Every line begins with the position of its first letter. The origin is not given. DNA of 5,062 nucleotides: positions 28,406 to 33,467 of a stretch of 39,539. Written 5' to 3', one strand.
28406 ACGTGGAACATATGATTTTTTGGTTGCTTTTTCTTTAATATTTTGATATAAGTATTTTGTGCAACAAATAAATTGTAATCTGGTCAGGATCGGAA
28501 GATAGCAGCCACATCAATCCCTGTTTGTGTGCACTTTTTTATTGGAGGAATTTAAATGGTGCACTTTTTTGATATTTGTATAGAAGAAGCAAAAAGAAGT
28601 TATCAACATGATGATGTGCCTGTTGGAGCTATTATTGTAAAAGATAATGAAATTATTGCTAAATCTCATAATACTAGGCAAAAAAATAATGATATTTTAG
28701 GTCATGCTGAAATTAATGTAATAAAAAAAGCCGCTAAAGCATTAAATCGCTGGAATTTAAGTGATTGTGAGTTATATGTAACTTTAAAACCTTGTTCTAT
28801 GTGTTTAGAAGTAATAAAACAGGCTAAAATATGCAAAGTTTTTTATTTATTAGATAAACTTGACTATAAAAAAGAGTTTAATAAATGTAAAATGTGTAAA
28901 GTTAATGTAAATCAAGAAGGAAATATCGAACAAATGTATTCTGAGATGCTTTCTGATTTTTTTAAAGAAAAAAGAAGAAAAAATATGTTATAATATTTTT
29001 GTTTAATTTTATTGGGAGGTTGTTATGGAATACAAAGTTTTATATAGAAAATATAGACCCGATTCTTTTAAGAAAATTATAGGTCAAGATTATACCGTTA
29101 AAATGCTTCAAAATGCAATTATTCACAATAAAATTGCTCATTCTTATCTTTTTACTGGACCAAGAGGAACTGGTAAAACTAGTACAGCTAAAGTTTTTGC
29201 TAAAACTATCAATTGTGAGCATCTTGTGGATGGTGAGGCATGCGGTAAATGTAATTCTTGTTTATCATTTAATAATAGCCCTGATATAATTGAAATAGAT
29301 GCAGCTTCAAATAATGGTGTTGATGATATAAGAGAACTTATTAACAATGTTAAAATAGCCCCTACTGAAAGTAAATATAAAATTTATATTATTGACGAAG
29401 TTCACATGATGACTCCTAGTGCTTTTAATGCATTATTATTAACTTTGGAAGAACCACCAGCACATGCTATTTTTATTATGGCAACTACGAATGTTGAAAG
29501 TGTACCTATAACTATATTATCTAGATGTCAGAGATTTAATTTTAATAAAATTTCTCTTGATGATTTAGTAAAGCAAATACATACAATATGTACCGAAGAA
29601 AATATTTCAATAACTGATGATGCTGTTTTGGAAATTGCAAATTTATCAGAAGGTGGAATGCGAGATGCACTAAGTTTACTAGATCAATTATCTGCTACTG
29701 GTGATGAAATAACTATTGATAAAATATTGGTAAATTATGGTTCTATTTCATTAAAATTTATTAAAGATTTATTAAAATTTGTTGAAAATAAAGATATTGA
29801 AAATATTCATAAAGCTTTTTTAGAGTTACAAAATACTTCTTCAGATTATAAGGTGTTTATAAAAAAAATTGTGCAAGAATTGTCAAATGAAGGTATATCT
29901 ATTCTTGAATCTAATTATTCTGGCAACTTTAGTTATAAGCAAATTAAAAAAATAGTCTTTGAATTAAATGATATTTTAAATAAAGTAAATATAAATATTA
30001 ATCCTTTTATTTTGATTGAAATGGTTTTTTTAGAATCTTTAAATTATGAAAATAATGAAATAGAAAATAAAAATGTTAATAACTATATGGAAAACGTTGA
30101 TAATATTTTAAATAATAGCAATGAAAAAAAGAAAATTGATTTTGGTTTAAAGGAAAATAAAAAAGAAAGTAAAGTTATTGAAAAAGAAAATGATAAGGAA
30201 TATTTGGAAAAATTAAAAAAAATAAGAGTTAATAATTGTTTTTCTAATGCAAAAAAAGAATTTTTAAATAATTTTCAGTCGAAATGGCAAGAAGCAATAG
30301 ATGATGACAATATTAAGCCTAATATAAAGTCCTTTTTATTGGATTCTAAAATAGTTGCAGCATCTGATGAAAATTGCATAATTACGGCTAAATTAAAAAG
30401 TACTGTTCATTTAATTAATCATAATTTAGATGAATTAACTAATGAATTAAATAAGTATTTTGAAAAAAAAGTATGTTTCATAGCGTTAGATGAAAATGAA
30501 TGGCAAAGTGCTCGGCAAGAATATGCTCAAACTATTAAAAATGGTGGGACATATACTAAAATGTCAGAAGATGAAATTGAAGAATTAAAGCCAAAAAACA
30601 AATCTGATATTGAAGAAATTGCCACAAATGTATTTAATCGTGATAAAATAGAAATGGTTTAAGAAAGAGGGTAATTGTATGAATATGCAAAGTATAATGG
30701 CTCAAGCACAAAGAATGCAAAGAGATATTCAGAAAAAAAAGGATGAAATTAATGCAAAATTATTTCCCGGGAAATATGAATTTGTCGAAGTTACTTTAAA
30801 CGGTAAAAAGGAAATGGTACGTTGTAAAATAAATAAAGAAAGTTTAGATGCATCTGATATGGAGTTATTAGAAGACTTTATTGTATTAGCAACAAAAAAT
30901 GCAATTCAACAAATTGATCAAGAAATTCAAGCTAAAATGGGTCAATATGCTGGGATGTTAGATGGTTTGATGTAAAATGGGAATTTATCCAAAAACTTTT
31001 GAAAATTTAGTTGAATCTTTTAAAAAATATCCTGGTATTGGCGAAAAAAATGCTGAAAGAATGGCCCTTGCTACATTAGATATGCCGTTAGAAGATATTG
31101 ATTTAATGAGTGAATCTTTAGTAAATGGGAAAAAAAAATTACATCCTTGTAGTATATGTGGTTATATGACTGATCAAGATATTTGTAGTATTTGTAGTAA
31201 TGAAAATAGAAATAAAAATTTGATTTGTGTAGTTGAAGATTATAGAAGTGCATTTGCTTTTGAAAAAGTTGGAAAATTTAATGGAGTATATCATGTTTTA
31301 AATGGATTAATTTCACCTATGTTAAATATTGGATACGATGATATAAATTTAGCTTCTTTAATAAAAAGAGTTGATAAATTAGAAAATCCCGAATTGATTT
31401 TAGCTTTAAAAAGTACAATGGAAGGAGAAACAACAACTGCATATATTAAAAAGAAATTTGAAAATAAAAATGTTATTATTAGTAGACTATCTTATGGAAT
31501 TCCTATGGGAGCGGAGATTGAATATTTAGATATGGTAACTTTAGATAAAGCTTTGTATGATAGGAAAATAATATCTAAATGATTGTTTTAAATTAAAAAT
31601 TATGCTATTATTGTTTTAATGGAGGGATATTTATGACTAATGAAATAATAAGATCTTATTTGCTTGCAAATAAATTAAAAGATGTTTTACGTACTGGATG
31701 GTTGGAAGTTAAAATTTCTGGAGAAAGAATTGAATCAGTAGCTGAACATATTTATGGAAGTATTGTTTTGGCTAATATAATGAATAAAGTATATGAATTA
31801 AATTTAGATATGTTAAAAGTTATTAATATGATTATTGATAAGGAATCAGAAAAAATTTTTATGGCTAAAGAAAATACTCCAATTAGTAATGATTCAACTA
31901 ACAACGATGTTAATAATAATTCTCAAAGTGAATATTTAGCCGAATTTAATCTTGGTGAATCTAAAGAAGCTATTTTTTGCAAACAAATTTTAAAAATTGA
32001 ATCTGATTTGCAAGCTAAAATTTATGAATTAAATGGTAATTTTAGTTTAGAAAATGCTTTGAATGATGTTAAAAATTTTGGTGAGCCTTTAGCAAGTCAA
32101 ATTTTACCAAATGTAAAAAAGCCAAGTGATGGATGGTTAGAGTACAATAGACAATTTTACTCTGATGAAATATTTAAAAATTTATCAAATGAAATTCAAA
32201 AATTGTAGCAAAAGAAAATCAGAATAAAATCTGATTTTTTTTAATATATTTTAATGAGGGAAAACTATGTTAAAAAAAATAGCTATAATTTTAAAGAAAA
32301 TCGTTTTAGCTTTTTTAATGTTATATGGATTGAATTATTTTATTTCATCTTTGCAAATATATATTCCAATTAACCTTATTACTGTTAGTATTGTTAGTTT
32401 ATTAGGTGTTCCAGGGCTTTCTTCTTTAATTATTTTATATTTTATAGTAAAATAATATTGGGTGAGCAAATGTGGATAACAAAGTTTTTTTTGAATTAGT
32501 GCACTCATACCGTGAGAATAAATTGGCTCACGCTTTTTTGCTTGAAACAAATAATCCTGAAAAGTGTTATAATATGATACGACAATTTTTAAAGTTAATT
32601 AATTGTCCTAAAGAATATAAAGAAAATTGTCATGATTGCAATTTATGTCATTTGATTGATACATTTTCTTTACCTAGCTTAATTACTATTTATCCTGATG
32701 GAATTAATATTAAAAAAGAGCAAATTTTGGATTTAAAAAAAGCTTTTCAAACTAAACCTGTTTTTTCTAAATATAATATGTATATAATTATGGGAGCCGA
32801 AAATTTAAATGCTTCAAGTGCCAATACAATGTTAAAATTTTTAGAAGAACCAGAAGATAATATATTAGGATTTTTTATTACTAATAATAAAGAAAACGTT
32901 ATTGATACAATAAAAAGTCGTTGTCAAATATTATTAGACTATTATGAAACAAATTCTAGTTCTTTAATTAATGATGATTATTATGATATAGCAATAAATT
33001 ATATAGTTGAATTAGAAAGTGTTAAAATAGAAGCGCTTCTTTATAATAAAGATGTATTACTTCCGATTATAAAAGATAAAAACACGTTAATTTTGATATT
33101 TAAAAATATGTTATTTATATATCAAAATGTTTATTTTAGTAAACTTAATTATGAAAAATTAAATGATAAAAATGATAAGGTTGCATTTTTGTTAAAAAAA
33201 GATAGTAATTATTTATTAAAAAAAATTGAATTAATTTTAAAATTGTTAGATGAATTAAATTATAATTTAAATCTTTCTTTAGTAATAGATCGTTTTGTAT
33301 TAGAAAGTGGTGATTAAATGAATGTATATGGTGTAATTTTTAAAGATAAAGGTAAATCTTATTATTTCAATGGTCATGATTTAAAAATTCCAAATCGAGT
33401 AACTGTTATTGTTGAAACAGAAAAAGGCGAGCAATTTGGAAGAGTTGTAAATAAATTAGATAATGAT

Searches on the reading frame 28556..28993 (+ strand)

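Call 7: search_protein_families(library=ncbifam, proteins=[window:28556-28993:+])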
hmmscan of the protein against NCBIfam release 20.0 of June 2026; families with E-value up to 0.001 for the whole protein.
window:28556-28993:+ (145 aa): 5 families
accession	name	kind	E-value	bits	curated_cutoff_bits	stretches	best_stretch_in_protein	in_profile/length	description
NF008113.2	PRK10860.1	equivalog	2.8e-22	79.3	150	1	8-142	14-154/165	tRNA adenosine(34) deaminase TadA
TIGR00326.1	eubact_ribD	equivalog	7.3e-10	38.6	156.35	1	8-99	4-94/343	bifunctional diaminohydroxyphosphoribosylaminopyrimidine deaminase/5-amino-6-(5-phosphoribosylamino)uracil reductase RibD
TIGR02571.1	ComEB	equivalog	7.8e-09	35.7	219.45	1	50-116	69-133/151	ComE operon protein 2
NF041025.1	antiphage_deaminase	equivalog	1.8e-05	23.8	400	1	50-98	339-386/437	anti-phage dCTP deaminase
NF008052.0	PRK10786.1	equivalog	0.0008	18.2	500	1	17-82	21-77/367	bifunctional diaminohydroxyphosphoribosylaminopyrimidine deaminase/5-amino-6-(5-phosphoribosylamino)uracil reductase RibD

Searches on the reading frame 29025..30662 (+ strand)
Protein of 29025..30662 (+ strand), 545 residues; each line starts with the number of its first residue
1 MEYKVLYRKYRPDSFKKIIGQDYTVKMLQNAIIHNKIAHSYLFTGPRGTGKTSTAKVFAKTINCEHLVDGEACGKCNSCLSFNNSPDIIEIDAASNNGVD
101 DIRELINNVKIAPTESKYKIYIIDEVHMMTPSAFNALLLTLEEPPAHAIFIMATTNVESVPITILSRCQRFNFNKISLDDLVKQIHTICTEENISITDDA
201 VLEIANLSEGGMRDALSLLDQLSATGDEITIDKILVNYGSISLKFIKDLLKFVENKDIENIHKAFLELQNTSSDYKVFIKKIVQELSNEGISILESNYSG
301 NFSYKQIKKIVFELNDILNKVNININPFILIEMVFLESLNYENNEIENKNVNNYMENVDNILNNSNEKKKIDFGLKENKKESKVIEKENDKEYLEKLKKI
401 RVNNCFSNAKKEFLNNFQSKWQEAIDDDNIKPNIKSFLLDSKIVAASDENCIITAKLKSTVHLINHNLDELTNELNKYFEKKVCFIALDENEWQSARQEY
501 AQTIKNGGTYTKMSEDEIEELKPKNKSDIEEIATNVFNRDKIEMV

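Call 7: search_protein_families(library=ncbifam, proteins=[window:29025-30662:+])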
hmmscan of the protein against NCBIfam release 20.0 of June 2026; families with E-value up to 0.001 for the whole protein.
window:29025-30662:+ (545 aa): 76 families (the best 25 are shown)
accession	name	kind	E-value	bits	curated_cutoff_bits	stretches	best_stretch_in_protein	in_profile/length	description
NF004046.1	PRK05563.1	equivalog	6.4e-132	441.3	400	1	3-528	2-553/567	DNA polymerase III subunit gamma/tau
TIGR02397.1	dnaX_nterm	equivalog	5.7e-116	387.6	250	1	3-289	1-290/355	DNA polymerase III subunit gamma/tau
NF004549.0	PRK05896.1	equivalog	1.5e-104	351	578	1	4-399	4-396/642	DNA polymerase III subunits gamma and tau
NF011526.0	PRK14965.1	equivalog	2.6e-104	350.1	670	1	1-288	1-291/578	DNA polymerase III subunits gamma and tau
NF011523.0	PRK14962.1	equivalog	4.3e-104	348.9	576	1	4-399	2-388/474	DNA polymerase III subunits gamma and tau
NF011510.0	PRK14948.1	equivalog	7e-104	348.8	593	1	1-518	3-546/640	DNA polymerase III subunit gamma/tau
NF011512.0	PRK14950.1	equivalog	7.9e-103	345.6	593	1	1-287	1-291/585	DNA polymerase III subunits gamma and tau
NF005942.0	PRK07994.1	equivalog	4.8e-98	329.8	613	1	1-286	1-289/655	DNA polymerase III subunit gamma/tau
NF011514.0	PRK14953.1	equivalog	3.4e-97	326.4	536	1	1-421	1-414/488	DNA polymerase III subunits gamma and tau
NF006585.0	PRK09111.1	equivalog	1.3e-95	321.3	604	1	2-283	26-315/616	DNA polymerase III subunit gamma/tau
NF011531.0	PRK14971.1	equivalog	4.7e-90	303.1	685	1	3-286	4-291/614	DNA polymerase III subunit gamma/tau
NF005173.0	PRK06647.1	equivalog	6.7e-87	292.6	623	1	1-506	1-521/568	DNA polymerase III subunits gamma and tau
NF004962.0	PRK06305.1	equivalog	1.8e-85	287.9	559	1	2-346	3-351/465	DNA polymerase III subunits gamma and tau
NF011511.0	PRK14949.1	equivalog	2.3e-85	287.8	1016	1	1-263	1-266/984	DNA polymerase III subunits gamma and tau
NF006280.0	PRK08451.1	equivalog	9.1e-85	285.4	572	1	4-543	2-533/535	DNA polymerase III subunit gamma/tau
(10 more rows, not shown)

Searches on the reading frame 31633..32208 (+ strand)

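Call 11: search_protein_families(library=pfam, proteins=[window:31633-32208:+])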
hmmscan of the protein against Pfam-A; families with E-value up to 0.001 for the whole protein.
window:31633-32208:+ (191 aa): 1 family
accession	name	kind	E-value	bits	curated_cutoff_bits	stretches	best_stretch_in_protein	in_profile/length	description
PF13023.12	HD_3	-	3.9e-11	43.6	22.5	1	13-68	2-55/165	HD domain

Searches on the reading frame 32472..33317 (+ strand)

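Call 11: search_protein_families(library=pfam, proteins=[window:32472-33317:+])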
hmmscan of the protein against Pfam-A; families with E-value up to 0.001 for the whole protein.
window:32472-33317:+ (281 aa): 1 family
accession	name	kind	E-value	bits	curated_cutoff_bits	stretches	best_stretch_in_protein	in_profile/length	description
PF13177.12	DNA_pol3_delta2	-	1.6e-40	139.2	27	1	3-154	3-155/161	DNA polymerase III, delta subunit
